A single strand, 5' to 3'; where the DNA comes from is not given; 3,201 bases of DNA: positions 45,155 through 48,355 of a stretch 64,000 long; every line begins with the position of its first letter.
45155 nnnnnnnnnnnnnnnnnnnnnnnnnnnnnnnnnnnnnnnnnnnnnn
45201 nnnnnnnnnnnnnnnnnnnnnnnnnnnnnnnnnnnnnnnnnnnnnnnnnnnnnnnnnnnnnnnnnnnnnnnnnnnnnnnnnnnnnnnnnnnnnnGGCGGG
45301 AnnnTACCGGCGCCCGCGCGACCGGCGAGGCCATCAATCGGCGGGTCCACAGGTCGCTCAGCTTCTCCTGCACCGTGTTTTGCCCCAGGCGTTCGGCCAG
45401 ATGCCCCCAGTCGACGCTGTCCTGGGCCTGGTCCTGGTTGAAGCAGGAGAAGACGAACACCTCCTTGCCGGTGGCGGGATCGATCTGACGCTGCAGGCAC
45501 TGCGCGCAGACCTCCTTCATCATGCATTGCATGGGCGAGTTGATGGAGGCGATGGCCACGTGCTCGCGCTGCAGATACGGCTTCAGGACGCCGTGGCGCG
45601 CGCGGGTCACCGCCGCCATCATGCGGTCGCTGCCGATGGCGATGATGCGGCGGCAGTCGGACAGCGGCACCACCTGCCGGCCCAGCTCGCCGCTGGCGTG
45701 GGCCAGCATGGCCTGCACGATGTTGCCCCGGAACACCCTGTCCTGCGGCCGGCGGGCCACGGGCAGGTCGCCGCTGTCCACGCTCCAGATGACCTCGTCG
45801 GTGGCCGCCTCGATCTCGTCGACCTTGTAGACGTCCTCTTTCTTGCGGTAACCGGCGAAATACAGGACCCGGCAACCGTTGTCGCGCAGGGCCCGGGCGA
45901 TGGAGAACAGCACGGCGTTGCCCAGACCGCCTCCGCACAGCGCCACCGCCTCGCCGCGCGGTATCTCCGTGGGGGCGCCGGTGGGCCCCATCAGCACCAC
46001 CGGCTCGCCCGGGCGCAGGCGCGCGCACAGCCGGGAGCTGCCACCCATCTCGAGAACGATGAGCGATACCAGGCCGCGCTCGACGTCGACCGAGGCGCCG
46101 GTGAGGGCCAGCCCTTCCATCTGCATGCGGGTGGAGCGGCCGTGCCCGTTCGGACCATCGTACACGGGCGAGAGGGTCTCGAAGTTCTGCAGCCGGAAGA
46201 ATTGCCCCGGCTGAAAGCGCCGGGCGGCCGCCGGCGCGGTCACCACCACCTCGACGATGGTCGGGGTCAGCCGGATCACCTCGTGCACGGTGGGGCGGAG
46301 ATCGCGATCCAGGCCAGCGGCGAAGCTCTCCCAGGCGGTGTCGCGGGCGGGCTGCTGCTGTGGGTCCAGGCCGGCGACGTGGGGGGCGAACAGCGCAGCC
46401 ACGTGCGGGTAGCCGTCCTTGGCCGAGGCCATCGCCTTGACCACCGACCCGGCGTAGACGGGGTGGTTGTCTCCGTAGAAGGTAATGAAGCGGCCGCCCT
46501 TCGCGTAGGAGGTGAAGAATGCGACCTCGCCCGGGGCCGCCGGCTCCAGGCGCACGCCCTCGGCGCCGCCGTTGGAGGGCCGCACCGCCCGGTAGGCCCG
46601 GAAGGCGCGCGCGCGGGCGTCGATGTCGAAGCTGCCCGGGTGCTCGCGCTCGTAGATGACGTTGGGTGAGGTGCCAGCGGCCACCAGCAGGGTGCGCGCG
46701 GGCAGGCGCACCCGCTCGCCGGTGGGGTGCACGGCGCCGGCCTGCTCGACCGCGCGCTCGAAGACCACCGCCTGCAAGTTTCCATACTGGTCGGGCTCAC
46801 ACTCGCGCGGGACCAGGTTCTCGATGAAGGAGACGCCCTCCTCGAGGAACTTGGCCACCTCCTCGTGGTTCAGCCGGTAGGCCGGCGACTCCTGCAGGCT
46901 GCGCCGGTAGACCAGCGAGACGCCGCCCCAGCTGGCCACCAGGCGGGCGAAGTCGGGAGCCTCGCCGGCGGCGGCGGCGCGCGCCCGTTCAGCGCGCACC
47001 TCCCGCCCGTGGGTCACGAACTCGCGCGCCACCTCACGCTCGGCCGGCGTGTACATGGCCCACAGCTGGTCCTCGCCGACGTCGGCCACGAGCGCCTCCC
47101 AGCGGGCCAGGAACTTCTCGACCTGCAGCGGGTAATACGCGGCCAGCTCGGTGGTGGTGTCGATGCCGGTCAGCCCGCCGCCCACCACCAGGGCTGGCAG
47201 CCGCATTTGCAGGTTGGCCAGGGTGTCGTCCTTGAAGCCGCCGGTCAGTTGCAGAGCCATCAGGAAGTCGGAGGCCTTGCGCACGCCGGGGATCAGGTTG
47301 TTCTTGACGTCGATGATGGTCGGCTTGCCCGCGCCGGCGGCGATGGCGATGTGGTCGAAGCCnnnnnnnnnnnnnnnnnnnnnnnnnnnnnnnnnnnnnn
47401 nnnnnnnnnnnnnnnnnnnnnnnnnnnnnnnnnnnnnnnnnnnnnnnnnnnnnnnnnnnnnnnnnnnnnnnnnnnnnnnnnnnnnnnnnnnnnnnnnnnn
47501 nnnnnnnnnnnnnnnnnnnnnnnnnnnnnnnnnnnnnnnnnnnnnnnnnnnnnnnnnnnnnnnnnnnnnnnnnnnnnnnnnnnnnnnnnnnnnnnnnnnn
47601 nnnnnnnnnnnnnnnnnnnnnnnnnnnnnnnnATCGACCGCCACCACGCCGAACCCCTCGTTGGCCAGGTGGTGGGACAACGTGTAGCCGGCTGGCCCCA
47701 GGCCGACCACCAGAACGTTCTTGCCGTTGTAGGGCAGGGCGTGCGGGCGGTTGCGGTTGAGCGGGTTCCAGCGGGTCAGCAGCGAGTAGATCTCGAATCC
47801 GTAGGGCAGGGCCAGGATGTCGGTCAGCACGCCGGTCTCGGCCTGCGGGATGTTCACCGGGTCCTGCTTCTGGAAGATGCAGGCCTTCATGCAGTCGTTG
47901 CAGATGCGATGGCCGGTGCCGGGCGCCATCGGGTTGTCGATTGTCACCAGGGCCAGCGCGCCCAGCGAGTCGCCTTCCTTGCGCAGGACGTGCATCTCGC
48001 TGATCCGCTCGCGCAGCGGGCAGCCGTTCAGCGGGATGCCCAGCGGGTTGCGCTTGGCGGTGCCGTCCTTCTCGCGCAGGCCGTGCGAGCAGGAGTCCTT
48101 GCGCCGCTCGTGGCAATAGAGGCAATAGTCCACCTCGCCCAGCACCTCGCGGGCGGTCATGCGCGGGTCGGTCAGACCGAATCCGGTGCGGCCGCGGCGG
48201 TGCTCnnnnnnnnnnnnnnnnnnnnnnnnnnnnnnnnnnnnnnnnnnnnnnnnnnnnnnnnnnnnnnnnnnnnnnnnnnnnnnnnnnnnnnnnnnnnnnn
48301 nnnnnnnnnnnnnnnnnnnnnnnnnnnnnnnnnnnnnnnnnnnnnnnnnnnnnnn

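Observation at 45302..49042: Single-chain fusion of NfnB/GltD-like and NfnA/PyrK-like modules with an unrecognised ~300-residue N-terminal domain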

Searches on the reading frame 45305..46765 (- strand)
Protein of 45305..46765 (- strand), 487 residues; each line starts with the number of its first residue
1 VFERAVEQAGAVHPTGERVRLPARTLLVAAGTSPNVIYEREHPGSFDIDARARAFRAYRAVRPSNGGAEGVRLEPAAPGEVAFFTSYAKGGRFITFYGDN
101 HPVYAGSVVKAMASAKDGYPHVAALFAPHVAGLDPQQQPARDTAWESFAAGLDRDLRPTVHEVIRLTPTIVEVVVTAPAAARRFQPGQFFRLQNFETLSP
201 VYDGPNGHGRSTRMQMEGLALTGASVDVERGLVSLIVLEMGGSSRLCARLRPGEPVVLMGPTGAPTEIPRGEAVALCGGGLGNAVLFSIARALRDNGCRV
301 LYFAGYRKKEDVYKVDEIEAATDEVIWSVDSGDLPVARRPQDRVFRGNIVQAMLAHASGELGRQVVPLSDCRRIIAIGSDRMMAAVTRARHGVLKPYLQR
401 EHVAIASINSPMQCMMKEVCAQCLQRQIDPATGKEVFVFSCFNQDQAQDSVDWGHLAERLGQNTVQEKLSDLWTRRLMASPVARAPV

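Call 29: search_protein_families(library=ncbifam, proteins=[window:45305-46765:-], max_evalue=1)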
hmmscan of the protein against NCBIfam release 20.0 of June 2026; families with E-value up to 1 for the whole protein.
window:45305-46765:- (487 aa): 13 families
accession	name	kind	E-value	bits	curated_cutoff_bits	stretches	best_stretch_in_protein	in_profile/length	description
NF005128.0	PRK06567.1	equivalog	6.1e-48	163.4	1072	2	95-316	740-938/1031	putative bifunctional glutamate synthase subunit beta/2-polyprenylphenol hydroxylase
NF004862.0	PRK06222.1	subfamily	3.3e-21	76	220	2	216-335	42-162/281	sulfide/dihydroorotate dehydrogenase-like FAD/NAD-binding protein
NF009415.0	PRK12779.1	equivalog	3.2e-18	65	1519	1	159-470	652-937/944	putative bifunctional glutamate synthase subunit beta/2-polyprenylphenol hydroxylase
NF009414.0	PRK12778.1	equivalog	6.3e-17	61.1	1103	1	165-333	9-160/752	bifunctional dihydroorotate dehydrogenase B NAD binding subunit/NADPH-dependent glutamate synthase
NF009413.0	PRK12775.1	equivalog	8.8e-13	47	1895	1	217-333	43-161/1006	putative trifunctional 2-polyprenylphenol hydroxylase/glutamate synthase subunit beta/ferritin domain-containing protein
NF000799.0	PRK00054.1-4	equivalog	3.3e-10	39.5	314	1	223-330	57-167/258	dihydroorotate dehydrogenase electron transfer subunit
NF000796.0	PRK00054.1-1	equivalog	1.6e-08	34.1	224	1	234-332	54-150/254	dihydroorotate dehydrogenase electron transfer subunit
NF000798.0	PRK00054.1-3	equivalog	3.3e-08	33.5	219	1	233-333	62-159/244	dihydroorotate dehydrogenase electron transfer subunit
NF000797.0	PRK00054.1-2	equivalog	1.2e-05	24.7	270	1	240-332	82-176/267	dihydroorotate dehydrogenase electron transfer subunit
NF006220.0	PRK08345.1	subfamily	2.6e-05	23.6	395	1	225-318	65-163/294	cytochrome-c3 hydrogenase subunit gamma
NF040835.1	sulfhyd_HydG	equivalog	0.0078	15.5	650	1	224-323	71-175/292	NADPH-dependent hydrogenase/sulfhydrogenase 1 subunit gamma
NF040810.1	BenC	equivalog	0.016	14.3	430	1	243-325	177-261/333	benzoate 1,2-dioxygenase electron transfer component BenC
NF040830.1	sulfhyd_ShyC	equivalog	0.029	13.5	600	1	230-318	65-157/288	NAD(P)-dependent hydrogenase/sulfhydrogenase 2 subunit gamma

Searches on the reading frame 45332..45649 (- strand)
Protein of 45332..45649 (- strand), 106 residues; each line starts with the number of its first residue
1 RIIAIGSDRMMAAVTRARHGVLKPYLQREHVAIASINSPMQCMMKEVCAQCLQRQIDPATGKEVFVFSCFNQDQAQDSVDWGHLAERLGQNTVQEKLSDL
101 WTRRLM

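Call 40: search_solved_structures(query=window:45332-45649:-, max_evalue=10, show_alignments=5)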
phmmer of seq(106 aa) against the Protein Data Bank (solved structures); distinct sequences matched with E-value up to 10: 1.
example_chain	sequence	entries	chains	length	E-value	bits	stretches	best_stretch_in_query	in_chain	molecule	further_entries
4f1z_A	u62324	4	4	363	1.1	12.9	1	45-73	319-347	Clumping factor B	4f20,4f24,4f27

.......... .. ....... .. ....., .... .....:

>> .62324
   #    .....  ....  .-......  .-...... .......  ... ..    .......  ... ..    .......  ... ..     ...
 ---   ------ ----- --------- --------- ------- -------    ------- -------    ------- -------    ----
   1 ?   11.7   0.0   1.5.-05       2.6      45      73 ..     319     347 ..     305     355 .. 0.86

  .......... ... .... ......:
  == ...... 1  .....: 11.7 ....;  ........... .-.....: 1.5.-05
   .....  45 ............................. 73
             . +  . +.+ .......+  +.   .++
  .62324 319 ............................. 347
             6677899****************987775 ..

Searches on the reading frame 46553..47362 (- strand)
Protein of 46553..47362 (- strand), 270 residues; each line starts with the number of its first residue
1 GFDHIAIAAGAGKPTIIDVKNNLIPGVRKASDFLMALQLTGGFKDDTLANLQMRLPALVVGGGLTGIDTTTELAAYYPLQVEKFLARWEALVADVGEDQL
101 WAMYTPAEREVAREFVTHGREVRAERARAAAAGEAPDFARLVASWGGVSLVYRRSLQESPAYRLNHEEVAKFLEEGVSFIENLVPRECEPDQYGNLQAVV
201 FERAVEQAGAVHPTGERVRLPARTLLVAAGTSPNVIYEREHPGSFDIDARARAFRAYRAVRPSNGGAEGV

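Call 64: search_solved_structures(query=window:46553-47362:-, max_evalue=0.1, show_alignments=2)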
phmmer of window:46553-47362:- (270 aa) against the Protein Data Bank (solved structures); distinct sequences matched with E-value up to 0.1: 3.
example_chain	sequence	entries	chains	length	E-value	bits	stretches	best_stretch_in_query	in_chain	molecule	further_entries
5vj7_A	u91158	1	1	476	2.1e-08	37.3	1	131-242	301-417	Oxidoreductase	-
5jca_L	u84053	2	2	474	2.8e-08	36.9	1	140-243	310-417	NADH-dependent Ferredoxin:NADP Oxidoreductase (NfnI) subunit alpha | NADH-dependent Ferredoxin:NADP Oxidoreductase subunit alpha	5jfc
4ylf_B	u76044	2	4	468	1.6e-05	27.9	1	130-243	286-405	Dihydropyrimidine dehydrogenase subunit A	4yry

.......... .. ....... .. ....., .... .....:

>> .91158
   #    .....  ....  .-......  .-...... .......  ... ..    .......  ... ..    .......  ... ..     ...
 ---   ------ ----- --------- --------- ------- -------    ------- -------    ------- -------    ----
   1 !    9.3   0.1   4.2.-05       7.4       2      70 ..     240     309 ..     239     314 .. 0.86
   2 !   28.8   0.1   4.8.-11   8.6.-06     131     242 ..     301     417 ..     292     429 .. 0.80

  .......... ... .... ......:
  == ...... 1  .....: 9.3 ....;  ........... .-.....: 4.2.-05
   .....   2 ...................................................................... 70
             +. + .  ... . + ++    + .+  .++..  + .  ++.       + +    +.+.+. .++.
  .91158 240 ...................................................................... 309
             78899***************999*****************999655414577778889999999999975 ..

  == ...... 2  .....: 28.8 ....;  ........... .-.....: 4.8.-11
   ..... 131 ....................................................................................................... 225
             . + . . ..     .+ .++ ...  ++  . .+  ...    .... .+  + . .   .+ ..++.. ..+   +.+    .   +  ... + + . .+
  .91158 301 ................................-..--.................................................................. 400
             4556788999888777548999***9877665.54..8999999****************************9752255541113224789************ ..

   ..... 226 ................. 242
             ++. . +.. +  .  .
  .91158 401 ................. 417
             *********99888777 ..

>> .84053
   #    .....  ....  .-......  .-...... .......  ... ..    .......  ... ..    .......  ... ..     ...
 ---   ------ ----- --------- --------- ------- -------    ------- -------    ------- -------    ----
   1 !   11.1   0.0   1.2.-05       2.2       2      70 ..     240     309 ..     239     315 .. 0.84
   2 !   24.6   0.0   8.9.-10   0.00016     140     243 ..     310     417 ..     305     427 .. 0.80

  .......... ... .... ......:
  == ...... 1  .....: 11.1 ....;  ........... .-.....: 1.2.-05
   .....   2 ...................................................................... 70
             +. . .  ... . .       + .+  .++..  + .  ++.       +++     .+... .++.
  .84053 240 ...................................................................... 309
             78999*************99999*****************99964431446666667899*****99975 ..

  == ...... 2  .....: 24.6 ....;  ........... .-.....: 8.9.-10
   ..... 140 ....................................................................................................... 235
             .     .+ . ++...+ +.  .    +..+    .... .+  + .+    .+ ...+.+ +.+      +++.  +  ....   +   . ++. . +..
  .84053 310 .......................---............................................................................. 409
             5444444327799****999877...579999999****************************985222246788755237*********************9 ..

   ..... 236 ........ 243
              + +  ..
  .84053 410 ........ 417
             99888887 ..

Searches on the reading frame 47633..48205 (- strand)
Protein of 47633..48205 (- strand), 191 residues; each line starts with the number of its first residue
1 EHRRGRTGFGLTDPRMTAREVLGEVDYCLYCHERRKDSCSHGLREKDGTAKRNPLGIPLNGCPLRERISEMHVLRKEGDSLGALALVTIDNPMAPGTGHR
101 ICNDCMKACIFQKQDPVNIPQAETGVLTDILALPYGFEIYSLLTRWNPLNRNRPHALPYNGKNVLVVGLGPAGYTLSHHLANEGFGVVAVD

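Call 57: search_solved_structures(query=window:47633-48205:-, max_evalue=1, show_alignments=4)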
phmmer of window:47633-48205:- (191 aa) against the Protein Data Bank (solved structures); distinct sequences matched with E-value up to 1: 6.
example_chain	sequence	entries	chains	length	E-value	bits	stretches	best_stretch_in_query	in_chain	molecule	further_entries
5vj7_A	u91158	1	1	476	0.0001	25.3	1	59-188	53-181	Oxidoreductase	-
5jca_L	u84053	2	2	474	0.00013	25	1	59-188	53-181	NADH-dependent Ferredoxin:NADP Oxidoreductase (NfnI) subunit alpha | NADH-dependent Ferredoxin:NADP Oxidoreductase subunit alpha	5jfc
8oh5_C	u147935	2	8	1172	0.0044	20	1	150-189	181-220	Formate dehydrogenase-O, major subunit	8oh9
5nmw_A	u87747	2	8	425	0.019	17.9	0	157-181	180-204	Flavin-containing monooxygenase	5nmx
4y4m_A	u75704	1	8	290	0.095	15.6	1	163-190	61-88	Putative ribose 1,5-bisphosphate isomerase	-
9bov_A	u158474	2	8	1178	0.12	15.3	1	154-189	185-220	Molybdopterin oxidoreductase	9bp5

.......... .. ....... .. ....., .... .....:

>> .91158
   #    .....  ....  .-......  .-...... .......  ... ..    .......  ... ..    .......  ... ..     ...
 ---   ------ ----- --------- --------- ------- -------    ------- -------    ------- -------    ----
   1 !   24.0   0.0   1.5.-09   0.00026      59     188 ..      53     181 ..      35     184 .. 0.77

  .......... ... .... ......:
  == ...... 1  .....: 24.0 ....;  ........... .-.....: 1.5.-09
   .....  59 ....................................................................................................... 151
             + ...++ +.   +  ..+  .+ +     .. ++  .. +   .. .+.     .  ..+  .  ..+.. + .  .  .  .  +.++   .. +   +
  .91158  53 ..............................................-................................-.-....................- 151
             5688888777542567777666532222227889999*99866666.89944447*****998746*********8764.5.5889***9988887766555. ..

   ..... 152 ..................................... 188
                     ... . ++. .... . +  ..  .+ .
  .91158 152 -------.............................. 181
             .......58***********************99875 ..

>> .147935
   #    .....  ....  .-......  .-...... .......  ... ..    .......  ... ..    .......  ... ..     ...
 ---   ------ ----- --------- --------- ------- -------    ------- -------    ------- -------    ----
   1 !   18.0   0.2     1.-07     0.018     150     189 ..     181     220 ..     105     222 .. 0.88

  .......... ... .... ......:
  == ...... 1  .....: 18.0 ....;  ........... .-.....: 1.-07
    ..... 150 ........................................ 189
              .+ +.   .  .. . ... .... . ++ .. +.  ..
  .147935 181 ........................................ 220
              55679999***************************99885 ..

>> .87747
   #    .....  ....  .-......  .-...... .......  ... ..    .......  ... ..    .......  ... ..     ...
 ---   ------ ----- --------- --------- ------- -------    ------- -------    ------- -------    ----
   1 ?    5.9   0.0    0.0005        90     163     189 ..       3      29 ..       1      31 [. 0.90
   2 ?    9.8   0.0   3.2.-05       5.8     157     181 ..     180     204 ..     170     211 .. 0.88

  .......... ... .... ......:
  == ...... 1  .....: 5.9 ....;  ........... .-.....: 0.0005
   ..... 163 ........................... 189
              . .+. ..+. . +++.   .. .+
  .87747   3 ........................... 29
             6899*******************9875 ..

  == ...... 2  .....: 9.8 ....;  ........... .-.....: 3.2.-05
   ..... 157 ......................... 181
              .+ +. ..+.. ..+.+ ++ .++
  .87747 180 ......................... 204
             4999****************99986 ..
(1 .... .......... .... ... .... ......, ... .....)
